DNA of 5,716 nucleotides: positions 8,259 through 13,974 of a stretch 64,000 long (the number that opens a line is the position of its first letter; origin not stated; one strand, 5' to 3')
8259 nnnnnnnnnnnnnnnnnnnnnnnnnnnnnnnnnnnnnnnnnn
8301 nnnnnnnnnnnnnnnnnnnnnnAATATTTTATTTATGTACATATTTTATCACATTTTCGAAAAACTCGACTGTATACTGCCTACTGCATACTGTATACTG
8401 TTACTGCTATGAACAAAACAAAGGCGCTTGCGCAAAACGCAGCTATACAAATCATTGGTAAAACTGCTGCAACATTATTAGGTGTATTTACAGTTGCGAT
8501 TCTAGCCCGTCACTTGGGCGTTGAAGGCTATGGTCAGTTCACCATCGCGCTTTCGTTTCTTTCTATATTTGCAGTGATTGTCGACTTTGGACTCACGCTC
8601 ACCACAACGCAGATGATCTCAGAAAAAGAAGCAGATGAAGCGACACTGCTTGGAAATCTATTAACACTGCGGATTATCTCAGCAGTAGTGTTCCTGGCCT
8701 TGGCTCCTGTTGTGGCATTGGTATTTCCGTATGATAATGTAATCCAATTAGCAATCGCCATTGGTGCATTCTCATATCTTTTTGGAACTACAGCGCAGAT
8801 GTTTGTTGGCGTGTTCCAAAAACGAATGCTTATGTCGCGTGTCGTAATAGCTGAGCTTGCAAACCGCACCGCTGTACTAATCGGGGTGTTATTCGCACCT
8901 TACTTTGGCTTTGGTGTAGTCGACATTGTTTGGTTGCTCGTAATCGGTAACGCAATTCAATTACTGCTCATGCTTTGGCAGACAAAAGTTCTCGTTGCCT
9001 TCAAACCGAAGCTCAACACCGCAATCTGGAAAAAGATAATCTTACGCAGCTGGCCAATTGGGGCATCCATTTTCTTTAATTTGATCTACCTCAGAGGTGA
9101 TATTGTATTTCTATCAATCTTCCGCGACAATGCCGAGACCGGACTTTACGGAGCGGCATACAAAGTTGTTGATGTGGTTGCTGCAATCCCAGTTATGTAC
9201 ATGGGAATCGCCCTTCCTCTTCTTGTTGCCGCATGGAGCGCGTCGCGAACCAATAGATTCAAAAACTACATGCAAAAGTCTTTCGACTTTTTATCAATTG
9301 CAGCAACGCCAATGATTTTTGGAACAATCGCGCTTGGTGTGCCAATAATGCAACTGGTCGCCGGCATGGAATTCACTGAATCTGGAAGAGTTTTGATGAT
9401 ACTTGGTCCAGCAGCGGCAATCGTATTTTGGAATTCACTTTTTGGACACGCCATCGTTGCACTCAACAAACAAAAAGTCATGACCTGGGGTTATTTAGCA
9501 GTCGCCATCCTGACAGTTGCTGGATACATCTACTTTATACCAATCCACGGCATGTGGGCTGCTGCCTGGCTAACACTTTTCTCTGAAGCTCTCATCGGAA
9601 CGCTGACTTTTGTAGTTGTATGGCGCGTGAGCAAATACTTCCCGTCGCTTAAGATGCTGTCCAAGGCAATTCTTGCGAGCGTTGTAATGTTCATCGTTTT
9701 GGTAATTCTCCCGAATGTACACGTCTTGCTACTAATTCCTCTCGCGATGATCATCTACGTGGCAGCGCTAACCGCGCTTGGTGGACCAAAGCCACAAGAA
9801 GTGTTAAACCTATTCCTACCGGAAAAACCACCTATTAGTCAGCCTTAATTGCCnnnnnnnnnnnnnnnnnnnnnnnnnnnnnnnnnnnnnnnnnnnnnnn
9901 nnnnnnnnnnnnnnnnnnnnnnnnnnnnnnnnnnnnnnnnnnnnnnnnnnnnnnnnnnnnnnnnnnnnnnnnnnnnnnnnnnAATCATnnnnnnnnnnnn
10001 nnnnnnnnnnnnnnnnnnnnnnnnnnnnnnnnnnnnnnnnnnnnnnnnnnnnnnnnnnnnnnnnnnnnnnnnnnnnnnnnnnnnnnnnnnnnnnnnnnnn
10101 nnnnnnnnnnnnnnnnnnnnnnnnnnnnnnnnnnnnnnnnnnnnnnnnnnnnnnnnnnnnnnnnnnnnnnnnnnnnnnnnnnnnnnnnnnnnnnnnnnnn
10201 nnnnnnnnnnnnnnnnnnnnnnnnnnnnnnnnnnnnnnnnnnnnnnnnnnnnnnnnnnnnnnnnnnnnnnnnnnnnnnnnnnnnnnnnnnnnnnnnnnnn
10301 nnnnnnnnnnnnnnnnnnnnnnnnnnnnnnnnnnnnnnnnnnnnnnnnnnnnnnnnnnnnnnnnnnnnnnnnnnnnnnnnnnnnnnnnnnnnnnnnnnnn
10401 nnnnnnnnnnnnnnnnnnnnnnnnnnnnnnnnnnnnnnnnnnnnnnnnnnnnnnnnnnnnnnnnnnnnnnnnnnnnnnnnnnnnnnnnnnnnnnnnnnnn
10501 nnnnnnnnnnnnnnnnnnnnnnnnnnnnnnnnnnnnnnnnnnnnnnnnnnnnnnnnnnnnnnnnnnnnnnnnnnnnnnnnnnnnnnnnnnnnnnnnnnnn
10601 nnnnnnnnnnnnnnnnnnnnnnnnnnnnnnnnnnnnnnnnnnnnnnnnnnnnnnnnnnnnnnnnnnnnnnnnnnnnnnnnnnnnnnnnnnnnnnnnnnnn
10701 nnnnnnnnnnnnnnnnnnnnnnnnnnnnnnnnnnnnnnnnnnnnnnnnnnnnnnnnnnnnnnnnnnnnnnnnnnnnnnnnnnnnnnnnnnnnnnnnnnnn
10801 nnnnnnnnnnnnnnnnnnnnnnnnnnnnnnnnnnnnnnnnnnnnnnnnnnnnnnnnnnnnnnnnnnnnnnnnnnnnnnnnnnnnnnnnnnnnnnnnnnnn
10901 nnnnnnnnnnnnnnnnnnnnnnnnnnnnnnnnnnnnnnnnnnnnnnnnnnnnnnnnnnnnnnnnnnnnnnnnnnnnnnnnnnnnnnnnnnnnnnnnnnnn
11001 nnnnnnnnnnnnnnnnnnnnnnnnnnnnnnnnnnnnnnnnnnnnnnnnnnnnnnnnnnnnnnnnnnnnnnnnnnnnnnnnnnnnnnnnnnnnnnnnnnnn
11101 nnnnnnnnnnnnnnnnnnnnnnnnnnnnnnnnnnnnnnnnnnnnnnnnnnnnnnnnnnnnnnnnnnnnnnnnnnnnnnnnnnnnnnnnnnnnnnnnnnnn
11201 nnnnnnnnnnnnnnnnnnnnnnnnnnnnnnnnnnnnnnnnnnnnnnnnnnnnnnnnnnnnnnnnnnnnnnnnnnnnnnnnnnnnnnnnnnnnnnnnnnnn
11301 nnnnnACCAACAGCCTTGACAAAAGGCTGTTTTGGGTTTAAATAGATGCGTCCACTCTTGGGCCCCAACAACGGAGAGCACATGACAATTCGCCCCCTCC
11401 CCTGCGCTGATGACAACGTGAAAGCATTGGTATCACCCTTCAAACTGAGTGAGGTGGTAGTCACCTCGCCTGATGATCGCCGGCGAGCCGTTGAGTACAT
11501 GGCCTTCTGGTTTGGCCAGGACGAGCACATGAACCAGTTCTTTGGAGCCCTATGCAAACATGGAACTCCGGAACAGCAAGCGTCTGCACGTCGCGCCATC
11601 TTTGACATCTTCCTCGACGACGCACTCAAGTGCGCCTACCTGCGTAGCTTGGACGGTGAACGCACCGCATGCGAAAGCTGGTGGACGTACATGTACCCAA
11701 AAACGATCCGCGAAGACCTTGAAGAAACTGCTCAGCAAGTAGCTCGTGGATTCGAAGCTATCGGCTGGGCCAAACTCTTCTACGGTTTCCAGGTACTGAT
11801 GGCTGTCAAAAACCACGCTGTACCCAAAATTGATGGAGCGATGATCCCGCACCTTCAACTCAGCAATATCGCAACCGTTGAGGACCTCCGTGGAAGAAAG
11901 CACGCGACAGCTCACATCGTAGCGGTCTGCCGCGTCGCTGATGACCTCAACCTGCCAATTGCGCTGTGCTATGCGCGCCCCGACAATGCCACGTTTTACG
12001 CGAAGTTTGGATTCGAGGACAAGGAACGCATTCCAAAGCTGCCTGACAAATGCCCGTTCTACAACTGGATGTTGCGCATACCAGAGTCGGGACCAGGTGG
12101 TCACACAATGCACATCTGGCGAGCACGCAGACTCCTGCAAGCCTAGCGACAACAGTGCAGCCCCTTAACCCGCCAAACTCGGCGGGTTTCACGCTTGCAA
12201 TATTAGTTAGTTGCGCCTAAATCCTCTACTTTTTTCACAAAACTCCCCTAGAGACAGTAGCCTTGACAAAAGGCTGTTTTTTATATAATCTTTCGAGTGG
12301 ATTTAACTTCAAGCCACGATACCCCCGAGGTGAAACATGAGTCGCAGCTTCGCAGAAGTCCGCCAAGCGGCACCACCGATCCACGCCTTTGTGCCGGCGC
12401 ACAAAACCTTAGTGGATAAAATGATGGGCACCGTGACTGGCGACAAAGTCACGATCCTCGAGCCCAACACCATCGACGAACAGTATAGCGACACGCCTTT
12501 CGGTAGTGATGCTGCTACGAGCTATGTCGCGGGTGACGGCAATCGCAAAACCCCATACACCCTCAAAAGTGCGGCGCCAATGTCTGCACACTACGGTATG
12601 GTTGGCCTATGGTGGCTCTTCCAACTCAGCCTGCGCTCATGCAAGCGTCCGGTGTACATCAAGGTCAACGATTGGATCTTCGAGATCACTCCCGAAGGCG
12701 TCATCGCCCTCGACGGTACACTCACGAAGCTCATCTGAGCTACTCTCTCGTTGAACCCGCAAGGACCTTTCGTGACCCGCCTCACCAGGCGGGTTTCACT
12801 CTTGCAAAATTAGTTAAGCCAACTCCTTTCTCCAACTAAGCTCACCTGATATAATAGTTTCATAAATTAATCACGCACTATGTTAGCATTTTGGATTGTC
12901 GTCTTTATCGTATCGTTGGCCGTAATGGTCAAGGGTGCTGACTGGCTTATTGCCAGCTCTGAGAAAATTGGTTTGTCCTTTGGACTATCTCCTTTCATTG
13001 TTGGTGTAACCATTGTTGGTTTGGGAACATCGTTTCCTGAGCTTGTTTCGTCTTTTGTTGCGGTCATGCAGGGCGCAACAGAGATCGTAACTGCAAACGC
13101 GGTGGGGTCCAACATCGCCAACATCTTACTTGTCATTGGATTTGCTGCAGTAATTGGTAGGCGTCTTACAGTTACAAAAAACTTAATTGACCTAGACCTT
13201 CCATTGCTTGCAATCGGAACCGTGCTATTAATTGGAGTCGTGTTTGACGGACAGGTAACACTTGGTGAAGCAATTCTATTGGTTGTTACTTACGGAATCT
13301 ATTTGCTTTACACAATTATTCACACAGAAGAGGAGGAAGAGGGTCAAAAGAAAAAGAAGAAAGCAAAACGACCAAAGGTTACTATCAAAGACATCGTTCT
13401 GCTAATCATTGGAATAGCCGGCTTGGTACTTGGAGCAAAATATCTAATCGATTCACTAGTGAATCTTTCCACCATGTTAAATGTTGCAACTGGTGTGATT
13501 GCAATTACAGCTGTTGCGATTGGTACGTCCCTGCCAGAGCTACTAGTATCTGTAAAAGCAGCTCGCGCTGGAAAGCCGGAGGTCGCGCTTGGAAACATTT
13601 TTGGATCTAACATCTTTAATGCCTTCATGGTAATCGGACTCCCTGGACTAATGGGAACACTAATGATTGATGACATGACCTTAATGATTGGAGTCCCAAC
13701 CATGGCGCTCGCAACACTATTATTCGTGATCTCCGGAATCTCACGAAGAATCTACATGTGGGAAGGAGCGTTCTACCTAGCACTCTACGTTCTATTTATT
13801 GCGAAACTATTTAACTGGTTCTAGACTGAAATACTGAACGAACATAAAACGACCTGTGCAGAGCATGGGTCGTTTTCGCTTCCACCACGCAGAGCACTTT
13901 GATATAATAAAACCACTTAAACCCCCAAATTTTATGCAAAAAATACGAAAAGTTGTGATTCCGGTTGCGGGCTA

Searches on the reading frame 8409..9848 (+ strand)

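Call 6: search_protein_families(library=pfam, proteins=[window:8409-9848:+], max_evalue=0.001)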
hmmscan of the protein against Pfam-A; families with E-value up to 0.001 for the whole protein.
window:8409-9848:+ (479 aa): 2 families
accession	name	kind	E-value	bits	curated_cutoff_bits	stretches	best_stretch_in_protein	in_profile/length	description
PF01943.22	Polysacc_synt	-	2.2e-26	93.3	28.2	1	7-272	1-270/274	Polysaccharide biosynthesis protein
PF13440.11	Polysacc_synt_3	-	1.7e-20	73.9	23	1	31-325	1-291/293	Polysaccharide biosynthesis protein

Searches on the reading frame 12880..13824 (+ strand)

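Call 6: search_protein_families(library=pfam, proteins=[window:12880-13824:+], max_evalue=0.001)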
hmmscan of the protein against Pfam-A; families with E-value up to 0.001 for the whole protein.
window:12880-13824:+ (314 aa): 1 family
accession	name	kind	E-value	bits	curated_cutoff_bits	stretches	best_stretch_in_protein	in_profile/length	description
PF01699.29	Na_Ca_ex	-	4.2e-62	209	24.9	2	5-146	2-150/151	Sodium/calcium exchanger protein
